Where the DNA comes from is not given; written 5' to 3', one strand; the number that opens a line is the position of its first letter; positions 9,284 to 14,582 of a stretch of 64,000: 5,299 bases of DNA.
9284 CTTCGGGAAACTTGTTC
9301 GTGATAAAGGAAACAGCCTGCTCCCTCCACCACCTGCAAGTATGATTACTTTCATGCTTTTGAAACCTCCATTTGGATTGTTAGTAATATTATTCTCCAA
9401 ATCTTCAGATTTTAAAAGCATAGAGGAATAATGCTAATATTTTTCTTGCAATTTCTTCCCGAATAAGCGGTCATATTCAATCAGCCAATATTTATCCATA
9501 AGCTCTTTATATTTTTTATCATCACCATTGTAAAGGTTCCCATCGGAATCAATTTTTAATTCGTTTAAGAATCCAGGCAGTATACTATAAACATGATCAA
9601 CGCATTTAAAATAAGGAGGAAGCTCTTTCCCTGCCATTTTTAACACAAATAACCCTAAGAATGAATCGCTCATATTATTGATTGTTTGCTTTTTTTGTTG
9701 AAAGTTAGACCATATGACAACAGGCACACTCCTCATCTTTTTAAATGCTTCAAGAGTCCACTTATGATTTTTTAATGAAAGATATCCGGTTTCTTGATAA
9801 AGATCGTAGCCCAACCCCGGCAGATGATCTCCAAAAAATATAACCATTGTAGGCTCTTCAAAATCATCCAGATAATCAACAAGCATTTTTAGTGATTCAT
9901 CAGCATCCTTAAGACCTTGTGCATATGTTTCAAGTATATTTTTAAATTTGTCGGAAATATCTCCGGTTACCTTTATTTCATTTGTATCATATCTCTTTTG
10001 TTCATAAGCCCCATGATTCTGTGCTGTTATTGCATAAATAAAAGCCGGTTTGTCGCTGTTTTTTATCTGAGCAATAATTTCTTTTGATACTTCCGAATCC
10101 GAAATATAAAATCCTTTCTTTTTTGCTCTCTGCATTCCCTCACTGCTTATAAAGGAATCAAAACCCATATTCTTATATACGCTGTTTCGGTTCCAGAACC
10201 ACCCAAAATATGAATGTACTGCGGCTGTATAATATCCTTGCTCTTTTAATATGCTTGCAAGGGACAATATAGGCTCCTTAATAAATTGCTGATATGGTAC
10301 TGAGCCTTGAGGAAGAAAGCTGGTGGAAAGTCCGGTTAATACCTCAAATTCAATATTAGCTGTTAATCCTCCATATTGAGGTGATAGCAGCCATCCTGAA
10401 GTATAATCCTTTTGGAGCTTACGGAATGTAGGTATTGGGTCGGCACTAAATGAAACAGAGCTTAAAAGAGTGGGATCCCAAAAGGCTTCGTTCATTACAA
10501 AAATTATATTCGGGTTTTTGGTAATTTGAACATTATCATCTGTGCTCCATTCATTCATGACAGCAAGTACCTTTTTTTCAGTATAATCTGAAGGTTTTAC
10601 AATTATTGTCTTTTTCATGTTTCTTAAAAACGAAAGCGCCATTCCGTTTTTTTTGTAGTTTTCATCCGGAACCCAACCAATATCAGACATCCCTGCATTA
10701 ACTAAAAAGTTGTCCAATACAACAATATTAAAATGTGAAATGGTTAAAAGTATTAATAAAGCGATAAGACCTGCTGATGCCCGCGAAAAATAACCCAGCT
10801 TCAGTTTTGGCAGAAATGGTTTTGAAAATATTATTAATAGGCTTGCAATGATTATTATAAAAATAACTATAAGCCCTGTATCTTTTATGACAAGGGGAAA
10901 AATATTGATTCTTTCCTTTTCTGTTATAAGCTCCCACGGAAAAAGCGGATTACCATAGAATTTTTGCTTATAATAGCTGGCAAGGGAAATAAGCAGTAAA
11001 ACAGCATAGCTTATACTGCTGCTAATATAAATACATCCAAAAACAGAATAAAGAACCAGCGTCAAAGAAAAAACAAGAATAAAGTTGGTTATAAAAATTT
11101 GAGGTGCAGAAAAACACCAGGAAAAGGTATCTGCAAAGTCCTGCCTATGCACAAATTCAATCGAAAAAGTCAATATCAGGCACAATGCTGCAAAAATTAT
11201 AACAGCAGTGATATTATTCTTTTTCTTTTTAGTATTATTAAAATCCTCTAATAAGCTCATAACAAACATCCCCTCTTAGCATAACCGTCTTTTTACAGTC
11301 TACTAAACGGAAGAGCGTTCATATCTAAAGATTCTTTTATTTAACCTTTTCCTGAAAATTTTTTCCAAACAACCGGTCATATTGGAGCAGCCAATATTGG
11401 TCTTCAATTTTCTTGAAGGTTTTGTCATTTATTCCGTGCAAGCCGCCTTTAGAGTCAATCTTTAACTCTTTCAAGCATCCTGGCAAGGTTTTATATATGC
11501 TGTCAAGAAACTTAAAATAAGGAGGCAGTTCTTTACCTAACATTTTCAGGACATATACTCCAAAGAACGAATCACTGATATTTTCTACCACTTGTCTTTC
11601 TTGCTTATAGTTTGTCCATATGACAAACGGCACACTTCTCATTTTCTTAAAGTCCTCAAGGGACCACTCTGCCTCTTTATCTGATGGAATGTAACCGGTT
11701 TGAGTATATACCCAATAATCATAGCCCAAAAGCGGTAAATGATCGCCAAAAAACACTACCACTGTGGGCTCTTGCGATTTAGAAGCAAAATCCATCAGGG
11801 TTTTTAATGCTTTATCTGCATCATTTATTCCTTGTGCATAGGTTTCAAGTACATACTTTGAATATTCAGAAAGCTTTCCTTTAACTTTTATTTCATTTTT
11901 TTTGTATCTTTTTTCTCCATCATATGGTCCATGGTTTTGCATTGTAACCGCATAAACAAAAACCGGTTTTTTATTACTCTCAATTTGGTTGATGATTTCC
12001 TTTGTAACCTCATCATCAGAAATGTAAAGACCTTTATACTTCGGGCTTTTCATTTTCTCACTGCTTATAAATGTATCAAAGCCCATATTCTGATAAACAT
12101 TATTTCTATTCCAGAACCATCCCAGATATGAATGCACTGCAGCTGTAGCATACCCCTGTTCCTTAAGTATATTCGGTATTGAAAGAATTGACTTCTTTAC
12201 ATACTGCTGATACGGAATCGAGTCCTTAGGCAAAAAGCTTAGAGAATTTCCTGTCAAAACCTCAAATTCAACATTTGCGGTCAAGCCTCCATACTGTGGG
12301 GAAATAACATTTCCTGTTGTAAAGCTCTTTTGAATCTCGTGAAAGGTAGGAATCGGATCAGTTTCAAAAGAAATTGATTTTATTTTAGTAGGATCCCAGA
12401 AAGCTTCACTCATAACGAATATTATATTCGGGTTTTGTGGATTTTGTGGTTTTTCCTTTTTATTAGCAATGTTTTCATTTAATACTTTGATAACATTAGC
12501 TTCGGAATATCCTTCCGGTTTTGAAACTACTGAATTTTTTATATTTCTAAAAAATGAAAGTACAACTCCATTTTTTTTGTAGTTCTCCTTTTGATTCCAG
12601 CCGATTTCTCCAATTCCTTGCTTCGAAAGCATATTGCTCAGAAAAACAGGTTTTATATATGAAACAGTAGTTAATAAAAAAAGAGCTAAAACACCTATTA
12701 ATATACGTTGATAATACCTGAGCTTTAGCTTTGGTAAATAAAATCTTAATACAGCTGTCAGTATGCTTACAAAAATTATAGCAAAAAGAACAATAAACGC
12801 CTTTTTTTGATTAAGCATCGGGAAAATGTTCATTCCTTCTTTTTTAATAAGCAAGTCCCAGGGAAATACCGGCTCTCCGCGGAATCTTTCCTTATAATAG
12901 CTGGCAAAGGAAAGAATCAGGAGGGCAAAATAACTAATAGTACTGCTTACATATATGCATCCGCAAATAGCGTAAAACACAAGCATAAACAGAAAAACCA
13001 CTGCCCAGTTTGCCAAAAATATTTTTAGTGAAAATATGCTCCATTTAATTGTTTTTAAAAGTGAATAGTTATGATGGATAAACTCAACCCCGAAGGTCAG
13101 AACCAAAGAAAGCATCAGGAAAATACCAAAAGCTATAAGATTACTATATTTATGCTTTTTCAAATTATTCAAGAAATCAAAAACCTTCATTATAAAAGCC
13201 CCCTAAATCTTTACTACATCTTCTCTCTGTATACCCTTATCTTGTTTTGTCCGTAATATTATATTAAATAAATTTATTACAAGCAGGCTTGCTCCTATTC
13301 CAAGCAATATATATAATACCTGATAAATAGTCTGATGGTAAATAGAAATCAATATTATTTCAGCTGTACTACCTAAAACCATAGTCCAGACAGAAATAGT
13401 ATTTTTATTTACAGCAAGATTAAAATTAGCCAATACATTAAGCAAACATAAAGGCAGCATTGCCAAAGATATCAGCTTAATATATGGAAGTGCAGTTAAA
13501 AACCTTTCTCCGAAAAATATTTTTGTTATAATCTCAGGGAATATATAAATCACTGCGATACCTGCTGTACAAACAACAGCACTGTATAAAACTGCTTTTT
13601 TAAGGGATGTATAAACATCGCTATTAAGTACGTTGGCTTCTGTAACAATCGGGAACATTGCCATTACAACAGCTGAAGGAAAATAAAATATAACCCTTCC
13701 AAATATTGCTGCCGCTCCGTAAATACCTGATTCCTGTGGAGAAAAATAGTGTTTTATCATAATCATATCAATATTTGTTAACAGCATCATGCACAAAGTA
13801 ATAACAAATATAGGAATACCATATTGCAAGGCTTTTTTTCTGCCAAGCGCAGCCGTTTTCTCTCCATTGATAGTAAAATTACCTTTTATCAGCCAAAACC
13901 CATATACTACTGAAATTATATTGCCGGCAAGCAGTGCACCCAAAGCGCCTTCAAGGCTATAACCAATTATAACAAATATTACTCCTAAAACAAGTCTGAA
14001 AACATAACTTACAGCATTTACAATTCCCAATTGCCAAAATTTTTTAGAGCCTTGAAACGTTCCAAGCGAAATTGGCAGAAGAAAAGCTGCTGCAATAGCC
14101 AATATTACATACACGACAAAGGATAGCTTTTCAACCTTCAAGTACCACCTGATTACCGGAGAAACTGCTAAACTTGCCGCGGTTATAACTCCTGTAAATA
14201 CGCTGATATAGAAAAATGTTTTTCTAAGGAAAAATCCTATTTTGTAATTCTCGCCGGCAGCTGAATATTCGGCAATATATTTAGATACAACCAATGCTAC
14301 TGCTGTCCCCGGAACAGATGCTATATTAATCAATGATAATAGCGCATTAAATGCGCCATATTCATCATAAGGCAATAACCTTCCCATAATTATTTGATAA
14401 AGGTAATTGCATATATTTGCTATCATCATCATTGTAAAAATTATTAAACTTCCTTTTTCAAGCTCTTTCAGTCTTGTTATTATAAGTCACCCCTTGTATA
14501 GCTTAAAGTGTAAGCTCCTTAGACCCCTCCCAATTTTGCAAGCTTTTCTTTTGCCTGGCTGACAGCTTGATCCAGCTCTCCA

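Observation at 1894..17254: Hybrid surface-polysaccharide locus: ABC (Wzm/Wzt-CBM) and Wzx/Wzy-like components together, two LtaS-like transferases, but no recognisable glycosyltransferases or priming transferase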

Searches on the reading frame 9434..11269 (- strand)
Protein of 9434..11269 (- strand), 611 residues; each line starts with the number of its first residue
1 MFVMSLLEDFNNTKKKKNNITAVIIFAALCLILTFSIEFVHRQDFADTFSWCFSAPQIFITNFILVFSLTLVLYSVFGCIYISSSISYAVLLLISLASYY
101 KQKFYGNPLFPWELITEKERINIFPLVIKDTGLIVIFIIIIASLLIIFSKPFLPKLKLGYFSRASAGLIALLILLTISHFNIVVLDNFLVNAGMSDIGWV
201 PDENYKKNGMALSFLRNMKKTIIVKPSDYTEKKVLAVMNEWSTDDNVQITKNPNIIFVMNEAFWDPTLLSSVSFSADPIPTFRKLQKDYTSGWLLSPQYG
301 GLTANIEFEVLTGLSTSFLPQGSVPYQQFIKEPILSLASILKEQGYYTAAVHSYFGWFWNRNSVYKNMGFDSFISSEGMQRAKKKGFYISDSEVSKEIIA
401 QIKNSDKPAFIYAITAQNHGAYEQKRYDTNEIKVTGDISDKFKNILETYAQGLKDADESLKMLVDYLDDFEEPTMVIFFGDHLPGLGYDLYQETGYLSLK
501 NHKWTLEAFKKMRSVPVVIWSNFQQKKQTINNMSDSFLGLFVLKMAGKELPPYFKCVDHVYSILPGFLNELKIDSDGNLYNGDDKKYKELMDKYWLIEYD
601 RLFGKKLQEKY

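Call 4: search_protein_families(library=pfam, proteins=[window:9434-11269:-], max_evalue=0.01)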
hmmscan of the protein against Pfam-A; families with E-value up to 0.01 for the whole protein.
window:9434-11269:- (611 aa): 2 families
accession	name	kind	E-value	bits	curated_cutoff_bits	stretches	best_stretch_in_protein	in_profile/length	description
PF00884.28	Sulfatase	-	8.5e-53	180.1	25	1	253-538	1-291/301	Sulfatase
PF25696.1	Phage_Gp168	-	0.0033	18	27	1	439-472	5-38/59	Bacteriophage beta-clamp binding protein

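Call 11: search_protein_families(library=ncbifam, proteins=[window:9434-11269:-], max_evalue=0.01)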
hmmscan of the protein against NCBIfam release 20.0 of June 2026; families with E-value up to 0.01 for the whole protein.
window:9434-11269:- (611 aa): 1 family
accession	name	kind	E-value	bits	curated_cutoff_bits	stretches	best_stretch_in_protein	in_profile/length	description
NF053595.1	LptchSynLtaSGpos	equivalog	1.4e-18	66.8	970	1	301-483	288-466/626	lipoteichoic acid synthase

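Call 24: search_solved_structures(query=window:9434-11269:-, max_evalue=0.001)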
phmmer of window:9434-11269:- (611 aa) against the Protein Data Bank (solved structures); distinct sequences matched with E-value up to 0.001: 8.
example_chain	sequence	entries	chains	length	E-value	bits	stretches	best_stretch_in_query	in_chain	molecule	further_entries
5wcx_A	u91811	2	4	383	1.4e-27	99.8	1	225-556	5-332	Phosphoglycerol transferase GacH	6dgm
5u9z_A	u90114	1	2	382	1.8e-27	99.5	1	225-556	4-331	PHOSPHOGLYCEROL TRANSFERASE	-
4uoo_A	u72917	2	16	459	2.2e-15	59.6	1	250-486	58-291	LIPOTEICHOIC ACID SYNTHASE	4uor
2w8d_A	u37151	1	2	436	4.7e-12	48.6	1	253-483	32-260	PROCESSED GLYCEROL PHOSPHATE LIPOTEICHOIC ACID SYNTHASE 2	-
2w5q_A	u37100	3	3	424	9.7e-08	34.3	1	248-483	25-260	PROCESSED GLYCEROL PHOSPHATE LIPOTEICHOIC ACID SYNTHASE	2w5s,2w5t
4uop_A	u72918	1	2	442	1.5e-07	33.7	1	241-482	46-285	LIPOTEICHOIC ACID PRIMASE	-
2w5r_A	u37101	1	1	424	2.3e-07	33.1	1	249-483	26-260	PROCESSED GLYCEROL PHOSPHATE LIPOTEICHOIC ACID SYNTHASE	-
3lxq_A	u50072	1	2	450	4.1e-07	32.3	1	276-425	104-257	Uncharacterized protein VP1736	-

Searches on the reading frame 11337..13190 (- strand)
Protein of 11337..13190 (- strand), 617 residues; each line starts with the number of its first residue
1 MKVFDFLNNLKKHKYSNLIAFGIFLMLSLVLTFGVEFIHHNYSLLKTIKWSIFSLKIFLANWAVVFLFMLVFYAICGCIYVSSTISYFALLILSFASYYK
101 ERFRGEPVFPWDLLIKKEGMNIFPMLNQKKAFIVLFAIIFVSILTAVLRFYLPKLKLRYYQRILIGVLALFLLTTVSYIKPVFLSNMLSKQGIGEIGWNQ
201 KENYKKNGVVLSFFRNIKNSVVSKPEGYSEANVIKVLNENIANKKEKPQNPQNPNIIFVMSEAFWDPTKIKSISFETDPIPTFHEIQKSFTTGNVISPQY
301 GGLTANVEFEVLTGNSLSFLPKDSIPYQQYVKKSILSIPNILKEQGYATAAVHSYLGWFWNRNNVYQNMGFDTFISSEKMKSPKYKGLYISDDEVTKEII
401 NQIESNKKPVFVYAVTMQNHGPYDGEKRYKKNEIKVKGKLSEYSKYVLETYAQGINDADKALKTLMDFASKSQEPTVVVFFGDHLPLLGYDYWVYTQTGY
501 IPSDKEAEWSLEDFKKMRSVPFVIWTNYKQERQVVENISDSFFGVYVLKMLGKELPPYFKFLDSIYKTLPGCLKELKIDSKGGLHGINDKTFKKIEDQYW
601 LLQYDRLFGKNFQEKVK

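Call 4: search_protein_families(library=pfam, proteins=[window:11337-13190:-], max_evalue=0.01)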
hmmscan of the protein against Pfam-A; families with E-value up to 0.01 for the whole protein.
window:11337-13190:- (617 aa): 1 family
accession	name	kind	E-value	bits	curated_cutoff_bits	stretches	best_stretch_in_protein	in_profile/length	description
PF00884.28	Sulfatase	-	1.1e-52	179.7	25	1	254-541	1-288/301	Sulfatase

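Call 11: search_protein_families(library=ncbifam, proteins=[window:11337-13190:-], max_evalue=0.01)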
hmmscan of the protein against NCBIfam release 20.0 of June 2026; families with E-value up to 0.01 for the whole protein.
window:11337-13190:- (617 aa): 1 family
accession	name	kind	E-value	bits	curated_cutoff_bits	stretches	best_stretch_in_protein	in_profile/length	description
NF053595.1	LptchSynLtaSGpos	equivalog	5e-21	74.9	970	1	294-485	280-466/626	lipoteichoic acid synthase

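Call 23: search_solved_structures(query=window:11337-13190:-, max_evalue=0.001)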
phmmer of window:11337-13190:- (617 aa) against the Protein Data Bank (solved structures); distinct sequences matched with E-value up to 0.001: 9.
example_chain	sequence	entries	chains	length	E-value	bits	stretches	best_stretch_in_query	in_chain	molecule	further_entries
5wcx_A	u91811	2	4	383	1.5e-28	103.2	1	222-491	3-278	Phosphoglycerol transferase GacH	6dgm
5u9z_A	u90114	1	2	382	2.3e-28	102.6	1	223-491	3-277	PHOSPHOGLYCEROL TRANSFERASE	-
4uoo_A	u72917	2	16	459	2.1e-13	53.2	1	251-486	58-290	LIPOTEICHOIC ACID SYNTHASE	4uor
2w8d_A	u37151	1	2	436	9.3e-12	47.7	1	287-487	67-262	PROCESSED GLYCEROL PHOSPHATE LIPOTEICHOIC ACID SYNTHASE 2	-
4uop_A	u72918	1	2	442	1.8e-09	40.2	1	253-501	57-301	LIPOTEICHOIC ACID PRIMASE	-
2w5q_A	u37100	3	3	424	9.5e-09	37.8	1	298-485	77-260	PROCESSED GLYCEROL PHOSPHATE LIPOTEICHOIC ACID SYNTHASE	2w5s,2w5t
2w5r_A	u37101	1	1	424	1.8e-08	36.9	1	302-485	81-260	PROCESSED GLYCEROL PHOSPHATE LIPOTEICHOIC ACID SYNTHASE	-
3lxq_A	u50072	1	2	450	3.1e-07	32.8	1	334-472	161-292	Uncharacterized protein VP1736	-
7oza_AAA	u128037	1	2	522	0.0005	22.2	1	399-494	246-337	Putative secreted sulfatase ydeN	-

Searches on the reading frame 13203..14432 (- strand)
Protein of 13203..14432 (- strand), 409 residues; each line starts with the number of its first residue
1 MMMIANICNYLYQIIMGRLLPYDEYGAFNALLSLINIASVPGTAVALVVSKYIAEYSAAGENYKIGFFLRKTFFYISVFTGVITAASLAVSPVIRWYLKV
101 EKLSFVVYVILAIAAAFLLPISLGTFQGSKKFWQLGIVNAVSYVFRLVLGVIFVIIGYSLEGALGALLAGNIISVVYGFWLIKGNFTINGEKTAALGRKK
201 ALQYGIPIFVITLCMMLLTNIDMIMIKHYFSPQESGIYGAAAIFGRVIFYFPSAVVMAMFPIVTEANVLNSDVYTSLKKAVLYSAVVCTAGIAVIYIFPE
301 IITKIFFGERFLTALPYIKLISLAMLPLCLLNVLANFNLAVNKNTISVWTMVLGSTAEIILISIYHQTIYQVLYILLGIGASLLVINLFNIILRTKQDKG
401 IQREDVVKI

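Call 4: search_protein_families(library=pfam, proteins=[window:13203-14432:-], max_evalue=0.01)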
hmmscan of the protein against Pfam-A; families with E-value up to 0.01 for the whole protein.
window:13203-14432:- (409 aa): 3 families
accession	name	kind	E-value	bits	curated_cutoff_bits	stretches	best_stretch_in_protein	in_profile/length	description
PF01943.22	Polysacc_synt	-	6.5e-14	52.4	28.2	1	3-265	13-272/274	Polysaccharide biosynthesis protein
PF13440.11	Polysacc_synt_3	-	3.8e-12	46.5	23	1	15-314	1-291/293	Polysaccharide biosynthesis protein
PF01554.23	MatE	-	4.5e-07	30.1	24.9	2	207-361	1-158/161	MatE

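Call 11: search_protein_families(library=ncbifam, proteins=[window:13203-14432:-], max_evalue=0.01)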
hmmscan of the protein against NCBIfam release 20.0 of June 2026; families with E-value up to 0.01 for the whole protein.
window:13203-14432:- (409 aa): 0 families

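Call 82: search_solved_structures(query=window:13203-14432:-, max_evalue=1)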
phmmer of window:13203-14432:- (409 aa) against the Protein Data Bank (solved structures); distinct sequences matched with E-value up to 1: 0.
